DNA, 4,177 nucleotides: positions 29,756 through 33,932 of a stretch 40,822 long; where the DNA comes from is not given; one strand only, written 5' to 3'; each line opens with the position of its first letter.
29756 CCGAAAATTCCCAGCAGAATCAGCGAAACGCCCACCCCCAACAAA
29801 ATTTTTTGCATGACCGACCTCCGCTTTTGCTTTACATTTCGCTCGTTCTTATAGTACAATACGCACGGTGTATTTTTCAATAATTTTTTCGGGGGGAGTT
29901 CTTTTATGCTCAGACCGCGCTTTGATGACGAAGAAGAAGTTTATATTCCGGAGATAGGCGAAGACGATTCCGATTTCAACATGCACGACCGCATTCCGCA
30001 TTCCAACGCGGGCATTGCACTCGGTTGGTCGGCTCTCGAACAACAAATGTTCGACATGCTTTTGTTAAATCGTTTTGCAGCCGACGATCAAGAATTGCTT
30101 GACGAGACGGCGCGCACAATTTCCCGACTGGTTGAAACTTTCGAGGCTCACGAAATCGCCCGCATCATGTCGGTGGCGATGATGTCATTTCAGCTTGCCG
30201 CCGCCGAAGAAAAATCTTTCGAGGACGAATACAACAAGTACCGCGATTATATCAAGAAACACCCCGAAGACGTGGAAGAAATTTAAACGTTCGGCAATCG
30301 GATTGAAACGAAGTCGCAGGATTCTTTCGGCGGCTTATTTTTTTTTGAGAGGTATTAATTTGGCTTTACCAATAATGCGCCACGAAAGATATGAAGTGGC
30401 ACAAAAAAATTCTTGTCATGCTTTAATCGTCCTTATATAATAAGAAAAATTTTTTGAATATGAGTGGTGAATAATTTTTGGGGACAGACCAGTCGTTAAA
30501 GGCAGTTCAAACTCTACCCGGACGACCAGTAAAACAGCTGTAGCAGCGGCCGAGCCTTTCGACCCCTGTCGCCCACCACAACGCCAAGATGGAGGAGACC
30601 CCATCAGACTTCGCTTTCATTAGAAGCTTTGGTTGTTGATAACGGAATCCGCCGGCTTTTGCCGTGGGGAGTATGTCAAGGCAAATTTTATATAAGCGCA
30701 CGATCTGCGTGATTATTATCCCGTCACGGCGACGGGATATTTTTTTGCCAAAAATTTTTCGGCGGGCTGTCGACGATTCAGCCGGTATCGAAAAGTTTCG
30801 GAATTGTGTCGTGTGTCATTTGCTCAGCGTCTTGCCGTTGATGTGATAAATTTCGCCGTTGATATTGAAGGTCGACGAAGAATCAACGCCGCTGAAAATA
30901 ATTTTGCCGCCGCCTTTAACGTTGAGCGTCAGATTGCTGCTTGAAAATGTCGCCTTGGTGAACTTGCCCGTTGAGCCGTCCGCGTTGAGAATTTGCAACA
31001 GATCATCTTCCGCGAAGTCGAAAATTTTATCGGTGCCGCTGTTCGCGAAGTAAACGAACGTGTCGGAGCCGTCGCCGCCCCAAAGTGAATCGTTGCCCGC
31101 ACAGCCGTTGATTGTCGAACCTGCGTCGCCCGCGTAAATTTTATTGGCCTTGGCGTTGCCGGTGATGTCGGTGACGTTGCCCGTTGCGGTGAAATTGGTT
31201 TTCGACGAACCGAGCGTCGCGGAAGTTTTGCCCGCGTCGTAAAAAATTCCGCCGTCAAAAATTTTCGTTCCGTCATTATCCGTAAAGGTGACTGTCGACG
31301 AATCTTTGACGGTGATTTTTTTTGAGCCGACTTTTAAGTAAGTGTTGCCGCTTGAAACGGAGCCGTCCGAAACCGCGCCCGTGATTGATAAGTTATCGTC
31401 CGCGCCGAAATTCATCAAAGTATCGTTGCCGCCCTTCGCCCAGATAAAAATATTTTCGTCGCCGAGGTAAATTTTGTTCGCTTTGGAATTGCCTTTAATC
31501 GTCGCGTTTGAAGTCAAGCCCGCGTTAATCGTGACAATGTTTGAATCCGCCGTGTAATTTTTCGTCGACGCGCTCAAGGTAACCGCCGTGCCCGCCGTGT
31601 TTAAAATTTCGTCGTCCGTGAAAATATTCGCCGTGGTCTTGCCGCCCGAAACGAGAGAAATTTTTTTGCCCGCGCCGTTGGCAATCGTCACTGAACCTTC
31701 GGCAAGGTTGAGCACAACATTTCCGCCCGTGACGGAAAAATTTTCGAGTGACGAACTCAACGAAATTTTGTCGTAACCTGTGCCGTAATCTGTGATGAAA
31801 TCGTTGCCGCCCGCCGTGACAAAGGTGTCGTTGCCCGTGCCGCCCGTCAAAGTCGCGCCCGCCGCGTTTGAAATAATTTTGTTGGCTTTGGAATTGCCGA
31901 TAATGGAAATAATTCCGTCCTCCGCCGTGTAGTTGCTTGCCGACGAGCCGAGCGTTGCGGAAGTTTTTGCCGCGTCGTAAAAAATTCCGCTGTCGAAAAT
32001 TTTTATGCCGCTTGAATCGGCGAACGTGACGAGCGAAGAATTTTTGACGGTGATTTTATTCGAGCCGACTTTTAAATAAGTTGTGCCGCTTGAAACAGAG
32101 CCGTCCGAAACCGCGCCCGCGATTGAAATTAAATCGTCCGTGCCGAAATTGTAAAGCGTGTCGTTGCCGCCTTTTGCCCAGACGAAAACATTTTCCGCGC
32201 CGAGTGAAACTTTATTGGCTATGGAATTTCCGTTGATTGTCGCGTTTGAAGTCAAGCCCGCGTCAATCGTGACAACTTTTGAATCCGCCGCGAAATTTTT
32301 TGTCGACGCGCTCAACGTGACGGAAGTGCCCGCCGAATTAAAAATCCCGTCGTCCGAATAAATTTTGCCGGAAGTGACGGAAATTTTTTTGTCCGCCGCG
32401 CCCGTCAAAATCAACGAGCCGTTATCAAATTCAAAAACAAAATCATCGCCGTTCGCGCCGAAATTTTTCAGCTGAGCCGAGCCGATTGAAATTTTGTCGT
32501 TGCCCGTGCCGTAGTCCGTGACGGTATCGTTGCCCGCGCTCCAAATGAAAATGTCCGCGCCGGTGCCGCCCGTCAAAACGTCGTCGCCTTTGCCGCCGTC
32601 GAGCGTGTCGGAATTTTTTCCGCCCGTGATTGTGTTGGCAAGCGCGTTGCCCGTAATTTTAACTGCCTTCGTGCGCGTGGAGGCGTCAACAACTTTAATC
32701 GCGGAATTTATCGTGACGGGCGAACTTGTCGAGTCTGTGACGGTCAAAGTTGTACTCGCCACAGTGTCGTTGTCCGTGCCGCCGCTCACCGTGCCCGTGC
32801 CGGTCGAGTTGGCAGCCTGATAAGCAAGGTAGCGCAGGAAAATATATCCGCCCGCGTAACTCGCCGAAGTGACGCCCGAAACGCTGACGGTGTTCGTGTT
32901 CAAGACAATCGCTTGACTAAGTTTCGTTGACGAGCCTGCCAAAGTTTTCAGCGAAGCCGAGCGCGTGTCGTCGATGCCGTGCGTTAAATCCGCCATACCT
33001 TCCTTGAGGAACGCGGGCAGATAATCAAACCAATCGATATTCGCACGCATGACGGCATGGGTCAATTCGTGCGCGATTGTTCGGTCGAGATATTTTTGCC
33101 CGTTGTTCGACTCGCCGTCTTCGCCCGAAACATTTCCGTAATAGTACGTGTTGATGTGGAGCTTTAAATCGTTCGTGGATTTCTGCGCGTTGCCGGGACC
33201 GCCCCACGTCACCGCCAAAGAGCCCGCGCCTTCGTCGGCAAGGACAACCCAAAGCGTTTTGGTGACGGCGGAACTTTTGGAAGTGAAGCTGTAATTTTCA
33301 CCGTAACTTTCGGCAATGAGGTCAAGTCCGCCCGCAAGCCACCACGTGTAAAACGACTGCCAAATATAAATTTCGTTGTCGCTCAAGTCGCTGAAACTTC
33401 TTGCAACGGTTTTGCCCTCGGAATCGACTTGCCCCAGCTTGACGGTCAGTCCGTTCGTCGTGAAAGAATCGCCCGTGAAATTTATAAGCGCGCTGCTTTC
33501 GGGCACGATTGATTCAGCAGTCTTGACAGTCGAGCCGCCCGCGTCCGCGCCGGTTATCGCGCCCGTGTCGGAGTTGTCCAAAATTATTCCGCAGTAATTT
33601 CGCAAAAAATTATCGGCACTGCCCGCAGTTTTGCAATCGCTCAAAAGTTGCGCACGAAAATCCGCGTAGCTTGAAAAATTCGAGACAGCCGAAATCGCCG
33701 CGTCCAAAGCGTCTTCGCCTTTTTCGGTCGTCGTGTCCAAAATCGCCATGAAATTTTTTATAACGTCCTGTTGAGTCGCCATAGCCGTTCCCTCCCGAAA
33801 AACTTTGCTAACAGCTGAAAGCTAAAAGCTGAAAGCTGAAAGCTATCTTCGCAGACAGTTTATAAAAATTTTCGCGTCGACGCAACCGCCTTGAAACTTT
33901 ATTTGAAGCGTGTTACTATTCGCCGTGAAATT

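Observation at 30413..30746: Orphan promoter-to-terminator unit encoding a ~300-nt structured RNA of unknown class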

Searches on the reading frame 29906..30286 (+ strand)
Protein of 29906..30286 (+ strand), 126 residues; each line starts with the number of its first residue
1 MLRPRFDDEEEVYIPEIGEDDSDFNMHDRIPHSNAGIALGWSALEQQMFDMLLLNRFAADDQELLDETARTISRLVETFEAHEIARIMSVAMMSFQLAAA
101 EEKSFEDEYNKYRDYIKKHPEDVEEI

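Call 11: find_encoding_contigs(protein=window:29906-30286:+, flank=6000, max_places=10)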
Protein window:29906-30286:+ (126 aa): no gene with exactly this product is on record in the collection.

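Call 12: find_homologous_proteins(query=window:29906-30286:+)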
Query window:29906-30286:+ (126 aa): 222 proteins with E <= 0.001 among 230 candidates; the best 120 are listed.
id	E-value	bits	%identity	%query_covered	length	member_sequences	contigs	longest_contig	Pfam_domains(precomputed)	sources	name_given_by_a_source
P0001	6.1e-76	270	100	100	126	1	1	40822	-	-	-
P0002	2.2e-71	256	94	100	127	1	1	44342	-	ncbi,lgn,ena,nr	ncbi:MAG: hypothetical protein IJ685_02790 [Selenomonadaceae bacterium]|nr:hypothetical protein [Sel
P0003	3.5e-71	255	95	100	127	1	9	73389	-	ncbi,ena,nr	ncbi:MAG: hypothetical protein IKE46_08285 [Selenomonadaceae bacterium]|nr:hypothetical protein [Sel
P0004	8.9e-71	254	94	100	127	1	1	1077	-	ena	-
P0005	9.2e-71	254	94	100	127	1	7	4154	-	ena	-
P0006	1.2e-70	253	94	100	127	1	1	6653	-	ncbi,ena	-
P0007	2.2e-70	252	91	100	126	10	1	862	-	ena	-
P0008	2.3e-70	252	94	100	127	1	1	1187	-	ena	-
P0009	2.4e-70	252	93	100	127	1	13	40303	-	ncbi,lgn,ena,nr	ncbi:MAG: hypothetical protein IJ774_06560 [Selenomonadaceae bacterium]|nr:hypothetical protein [Sel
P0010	3.1e-70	252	94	100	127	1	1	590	-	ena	-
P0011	3.1e-70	252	92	100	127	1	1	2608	-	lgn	-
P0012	3.1e-70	252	92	100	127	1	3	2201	-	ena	-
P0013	3.4e-70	252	92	100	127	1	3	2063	-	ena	-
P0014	3.6e-70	252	94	100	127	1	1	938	-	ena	-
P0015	5.8e-70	251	91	100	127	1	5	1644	-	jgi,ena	-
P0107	2.0e-67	243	90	100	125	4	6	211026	-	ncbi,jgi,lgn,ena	-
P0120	4.9e-67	242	88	100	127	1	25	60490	-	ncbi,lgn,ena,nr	ncbi:MAG: hypothetical protein SR3Q1_09370 [Quinella sp. 3Q1]|nr:hypothetical protein [Quinella sp. 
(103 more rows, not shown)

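Call 13: search_protein_families(library=pfam, proteins=[window:29906-30286:+])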
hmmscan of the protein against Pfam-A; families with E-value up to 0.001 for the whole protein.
window:29906-30286:+ (126 aa): 0 families

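Call 14: find_encoding_contigs(protein=P0120, flank=4000, max_places=4)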
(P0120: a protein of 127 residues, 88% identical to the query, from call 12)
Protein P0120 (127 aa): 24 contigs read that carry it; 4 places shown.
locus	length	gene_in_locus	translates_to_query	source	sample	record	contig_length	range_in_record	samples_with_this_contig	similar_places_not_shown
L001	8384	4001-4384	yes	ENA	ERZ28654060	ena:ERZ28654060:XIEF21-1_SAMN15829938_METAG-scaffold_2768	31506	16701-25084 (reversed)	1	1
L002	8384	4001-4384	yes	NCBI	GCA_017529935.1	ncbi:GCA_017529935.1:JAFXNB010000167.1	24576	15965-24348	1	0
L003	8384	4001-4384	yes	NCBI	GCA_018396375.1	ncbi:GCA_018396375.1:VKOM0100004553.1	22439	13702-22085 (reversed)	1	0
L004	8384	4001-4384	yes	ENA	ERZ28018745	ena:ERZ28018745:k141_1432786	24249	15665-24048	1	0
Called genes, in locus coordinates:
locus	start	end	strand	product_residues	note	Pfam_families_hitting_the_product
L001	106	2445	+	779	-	PF01136:Peptidase_U32, PF12392:DUF3656, PF01136:Peptidase_U32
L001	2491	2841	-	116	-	PF01245:Ribosomal_L19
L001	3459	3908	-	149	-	-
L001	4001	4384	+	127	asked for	-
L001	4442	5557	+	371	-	PF05050:Methyltransf_21 (faint)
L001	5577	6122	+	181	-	PF01751:Toprim, PF13662:Toprim_4 (weak), PF13331:DUF4093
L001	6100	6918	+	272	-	PF00398:RrnaAD, PF13649:Methyltransf_25 (weak)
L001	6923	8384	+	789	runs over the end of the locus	PF00488:MutS_V, PF20297:MSSS, PF01713:Smr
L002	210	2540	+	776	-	PF01136:Peptidase_U32, PF12392:DUF3656, PF01136:Peptidase_U32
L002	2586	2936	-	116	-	PF01245:Ribosomal_L19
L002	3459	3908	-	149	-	-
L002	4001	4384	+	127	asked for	-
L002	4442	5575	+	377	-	PF05050:Methyltransf_21 (faint)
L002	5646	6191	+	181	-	PF01751:Toprim, PF13662:Toprim_4 (weak), PF13331:DUF4093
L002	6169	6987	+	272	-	PF00398:RrnaAD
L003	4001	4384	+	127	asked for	-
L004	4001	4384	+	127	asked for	-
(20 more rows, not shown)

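Call 15: find_encoding_contigs(protein=P0107, flank=4000, max_places=4)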
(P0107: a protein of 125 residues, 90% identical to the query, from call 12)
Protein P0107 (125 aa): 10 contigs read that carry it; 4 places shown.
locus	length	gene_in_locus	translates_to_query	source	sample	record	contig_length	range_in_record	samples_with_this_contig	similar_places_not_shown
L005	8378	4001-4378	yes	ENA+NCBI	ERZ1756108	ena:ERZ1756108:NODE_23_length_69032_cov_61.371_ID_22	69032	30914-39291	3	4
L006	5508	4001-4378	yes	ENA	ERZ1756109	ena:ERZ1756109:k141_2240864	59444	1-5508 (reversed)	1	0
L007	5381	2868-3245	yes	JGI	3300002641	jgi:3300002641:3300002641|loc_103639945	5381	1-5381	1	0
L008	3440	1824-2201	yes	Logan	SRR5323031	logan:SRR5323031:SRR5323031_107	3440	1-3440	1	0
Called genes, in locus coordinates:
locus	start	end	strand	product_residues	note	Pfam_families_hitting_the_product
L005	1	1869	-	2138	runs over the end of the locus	PF00535:Glycos_transf_2, PF10111:Glyco_tranf_2_2 (weak), PF13424:TPR_12 (faint), PF14559:TPR_19 (faint), PF13428:TPR_14 (faint), PF13432:TPR_16 (faint), PF00535:Glycos_transf_2, PF13844:Glyco_transf_41, +1 more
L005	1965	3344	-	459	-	PF01235:Na_Ala_symp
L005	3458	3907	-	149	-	-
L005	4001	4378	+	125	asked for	-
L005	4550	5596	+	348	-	PF06508:QueC (faint)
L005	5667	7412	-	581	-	PF05992:SbmA_BacA, PF06472:ABC_membrane_2, PF03215:Rad17 (faint), PF00005:ABC_tran, PF13191:AAA_16 (weak)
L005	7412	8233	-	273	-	-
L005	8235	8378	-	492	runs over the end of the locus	PF00474:SSF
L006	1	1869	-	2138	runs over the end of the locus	PF00535:Glycos_transf_2, PF10111:Glyco_tranf_2_2 (weak), PF13424:TPR_12 (faint), PF14559:TPR_19 (faint), PF13428:TPR_14 (faint), PF13432:TPR_16 (faint), PF00535:Glycos_transf_2, PF13844:Glyco_transf_41, +1 more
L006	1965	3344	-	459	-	PF01235:Na_Ala_symp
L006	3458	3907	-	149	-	-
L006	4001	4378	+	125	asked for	-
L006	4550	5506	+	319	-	?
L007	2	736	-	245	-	?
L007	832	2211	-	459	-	PF01235:Na_Ala_symp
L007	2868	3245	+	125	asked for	-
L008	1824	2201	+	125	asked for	-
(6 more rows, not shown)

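Call 16: find_encoding_contigs(protein=P0002, flank=4000, max_places=3)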
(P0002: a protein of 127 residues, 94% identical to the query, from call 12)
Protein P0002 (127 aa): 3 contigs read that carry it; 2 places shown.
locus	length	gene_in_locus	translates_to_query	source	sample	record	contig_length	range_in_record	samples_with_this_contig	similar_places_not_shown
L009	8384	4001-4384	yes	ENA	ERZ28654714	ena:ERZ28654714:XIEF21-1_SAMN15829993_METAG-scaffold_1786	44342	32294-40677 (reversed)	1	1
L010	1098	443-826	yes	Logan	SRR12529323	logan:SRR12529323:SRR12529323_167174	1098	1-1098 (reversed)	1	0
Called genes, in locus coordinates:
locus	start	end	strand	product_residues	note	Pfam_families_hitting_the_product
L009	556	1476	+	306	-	PF20511:PMI_typeI_cat, PF07883:Cupin_2 (faint), PF21621:MPI_cupin_dom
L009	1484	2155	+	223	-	PF01209:Ubie_methyltran, PF05175:MTS (weak), PF13649:Methyltransf_25, PF13847:Methyltransf_31, PF08241:Methyltransf_11, PF08242:Methyltransf_12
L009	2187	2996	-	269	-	PF01061:ABC2_membrane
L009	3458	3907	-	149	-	-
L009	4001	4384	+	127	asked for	-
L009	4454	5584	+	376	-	PF05050:Methyltransf_21 (faint)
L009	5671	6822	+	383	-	PF01264:Chorismate_synt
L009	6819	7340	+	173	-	PF13238:AAA_18, PF01202:SKI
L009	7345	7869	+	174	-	PF00583:Acetyltransf_1, PF13420:Acetyltransf_4 (weak), PF13508:Acetyltransf_7, PF08445:FR47 (weak), PF13673:Acetyltransf_10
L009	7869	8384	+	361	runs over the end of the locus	PF00465:Fe-ADH, PF13685:Fe-ADH_2, PF01761:DHQ_synthase, PF24621:DHQS_C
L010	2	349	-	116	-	?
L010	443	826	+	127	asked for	-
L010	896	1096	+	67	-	?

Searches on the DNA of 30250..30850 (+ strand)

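Call 4: search_rna_families(source=window, start=30250, end=30850, threshold=evalue, max_evalue=10, show_alignments=3)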
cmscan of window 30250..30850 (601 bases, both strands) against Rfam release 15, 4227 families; matches with E-value up to 10: 5.
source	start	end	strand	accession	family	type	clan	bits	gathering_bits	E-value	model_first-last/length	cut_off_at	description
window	30706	30749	+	RF03299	mir-1000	Gene; miRNA;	-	19.6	50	0.13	1-72/72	no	mir-1000 microRNA precursor family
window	30311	30382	+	RF02719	sca_ncR20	Gene; snRNA; snoRNA; scaRNA;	-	17.1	127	7.6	1-104/104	no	Small Cajal body specific RNA ncR20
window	30648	30746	+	RF02837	anti-hemB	Gene; sRNA;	-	16.6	49.5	0.29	1-81/81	no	Burkholderia RNA 7 (anti-hemB)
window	30275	30309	+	RF01322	CRISPR-DR9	Gene; CRISPR;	-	14.3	45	4.6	1-37/37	no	CRISPR RNA direct repeat element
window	30369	30460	-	RF02871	ncS54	Gene; sRNA;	-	12.4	43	7.6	1-79/79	no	Burkholderia sRNA 54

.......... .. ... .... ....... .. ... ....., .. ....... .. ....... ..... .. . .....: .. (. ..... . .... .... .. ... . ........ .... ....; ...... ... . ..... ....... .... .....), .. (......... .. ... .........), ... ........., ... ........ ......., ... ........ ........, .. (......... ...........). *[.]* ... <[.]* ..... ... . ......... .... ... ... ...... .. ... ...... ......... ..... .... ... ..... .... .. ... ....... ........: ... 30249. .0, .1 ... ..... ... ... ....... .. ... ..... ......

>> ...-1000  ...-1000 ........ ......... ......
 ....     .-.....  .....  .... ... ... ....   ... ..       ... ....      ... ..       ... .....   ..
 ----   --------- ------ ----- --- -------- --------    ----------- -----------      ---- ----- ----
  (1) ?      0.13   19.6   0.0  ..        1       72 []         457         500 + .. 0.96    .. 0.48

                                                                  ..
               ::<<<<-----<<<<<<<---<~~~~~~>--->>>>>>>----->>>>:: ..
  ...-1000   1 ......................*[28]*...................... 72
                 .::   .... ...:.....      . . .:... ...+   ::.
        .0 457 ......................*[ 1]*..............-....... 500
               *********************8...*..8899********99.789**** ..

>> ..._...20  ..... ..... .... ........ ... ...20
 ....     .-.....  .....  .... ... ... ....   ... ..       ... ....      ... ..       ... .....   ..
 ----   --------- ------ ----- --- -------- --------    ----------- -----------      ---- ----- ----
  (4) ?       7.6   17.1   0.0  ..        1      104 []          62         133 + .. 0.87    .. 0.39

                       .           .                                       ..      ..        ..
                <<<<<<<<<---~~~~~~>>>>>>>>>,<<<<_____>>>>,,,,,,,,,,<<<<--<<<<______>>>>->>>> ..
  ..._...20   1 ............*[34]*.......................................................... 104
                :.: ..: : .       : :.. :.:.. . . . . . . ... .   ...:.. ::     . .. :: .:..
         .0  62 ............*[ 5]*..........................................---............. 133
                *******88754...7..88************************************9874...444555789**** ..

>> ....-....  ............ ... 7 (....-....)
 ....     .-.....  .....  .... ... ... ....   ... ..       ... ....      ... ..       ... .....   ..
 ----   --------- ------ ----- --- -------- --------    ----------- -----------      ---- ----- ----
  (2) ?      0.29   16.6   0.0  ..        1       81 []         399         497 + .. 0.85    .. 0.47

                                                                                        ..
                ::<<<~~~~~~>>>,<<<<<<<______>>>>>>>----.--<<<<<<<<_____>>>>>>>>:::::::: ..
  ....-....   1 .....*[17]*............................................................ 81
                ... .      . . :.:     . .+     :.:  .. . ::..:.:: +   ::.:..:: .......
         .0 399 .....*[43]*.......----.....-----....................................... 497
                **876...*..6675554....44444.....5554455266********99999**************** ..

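Call 18: search_dna_similar(query=window:30340-30815:+, collection=plasmids, mode=distant, max_evalue=0.01)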
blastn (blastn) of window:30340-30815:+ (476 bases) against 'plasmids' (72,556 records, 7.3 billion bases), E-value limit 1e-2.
No match.

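Call 19: search_dna_similar(query=window:30340-30815:+, collection=phages, mode=distant, max_evalue=0.01)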
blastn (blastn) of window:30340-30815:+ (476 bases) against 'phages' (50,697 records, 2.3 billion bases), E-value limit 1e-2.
No match.

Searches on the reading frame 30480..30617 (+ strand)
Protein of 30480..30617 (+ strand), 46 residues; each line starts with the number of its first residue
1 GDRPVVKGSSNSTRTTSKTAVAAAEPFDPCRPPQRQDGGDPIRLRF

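Call 71: search_protein_representatives(protein=window:30480-30617:+)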
Query: 46 residues. Proteins with E-value up to 0.001 (for the whole library): 1; up to 1e-10: 0; up to 1e-30: 0. The best 1 are listed.
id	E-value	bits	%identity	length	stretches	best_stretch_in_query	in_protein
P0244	2.1e-07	46.9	64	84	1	1-45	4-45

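Call 73: find_encoding_contigs(protein=P0244, flank=4000, max_places=6)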
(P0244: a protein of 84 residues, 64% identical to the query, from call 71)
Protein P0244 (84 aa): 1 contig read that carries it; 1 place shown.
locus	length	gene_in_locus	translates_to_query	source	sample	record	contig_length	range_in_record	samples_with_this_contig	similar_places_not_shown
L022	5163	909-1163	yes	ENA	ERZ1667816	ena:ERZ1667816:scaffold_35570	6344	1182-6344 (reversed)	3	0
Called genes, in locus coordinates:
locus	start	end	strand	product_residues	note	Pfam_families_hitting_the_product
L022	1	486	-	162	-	?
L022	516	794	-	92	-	-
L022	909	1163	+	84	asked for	-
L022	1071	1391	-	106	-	-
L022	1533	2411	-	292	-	-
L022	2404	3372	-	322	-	PF20434:BD-FAE, PF07859:Abhydrolase_3 (faint)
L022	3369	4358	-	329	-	PF00248:Aldo_ket_red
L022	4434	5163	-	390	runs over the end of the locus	PF00465:Fe-ADH, PF13685:Fe-ADH_2, PF25137:ADH_Fe_C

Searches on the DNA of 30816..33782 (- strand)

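Call 35: search_rna_families(sources=[L011, L012, L009, L001, L005], threshold=gathering)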
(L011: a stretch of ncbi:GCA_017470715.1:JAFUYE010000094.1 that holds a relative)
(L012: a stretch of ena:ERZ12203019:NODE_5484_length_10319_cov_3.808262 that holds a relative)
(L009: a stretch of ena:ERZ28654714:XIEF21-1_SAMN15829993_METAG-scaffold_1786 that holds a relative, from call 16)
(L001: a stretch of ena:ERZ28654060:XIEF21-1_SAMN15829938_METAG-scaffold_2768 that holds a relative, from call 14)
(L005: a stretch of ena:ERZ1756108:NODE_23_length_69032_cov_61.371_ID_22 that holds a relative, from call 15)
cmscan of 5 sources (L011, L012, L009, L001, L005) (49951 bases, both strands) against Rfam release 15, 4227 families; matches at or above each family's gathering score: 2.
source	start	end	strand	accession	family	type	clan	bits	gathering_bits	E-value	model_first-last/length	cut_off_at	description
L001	2992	3165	+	RF00174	Cobalamin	Cis-reg; riboswitch;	CL00101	74.3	31.5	1.5e-16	1-189/189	no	Cobalamin riboswitch aptamer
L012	3643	3716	+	RF00005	tRNA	Gene; tRNA;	CL00001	69.1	29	4.4e-13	1-71/71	no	tRNA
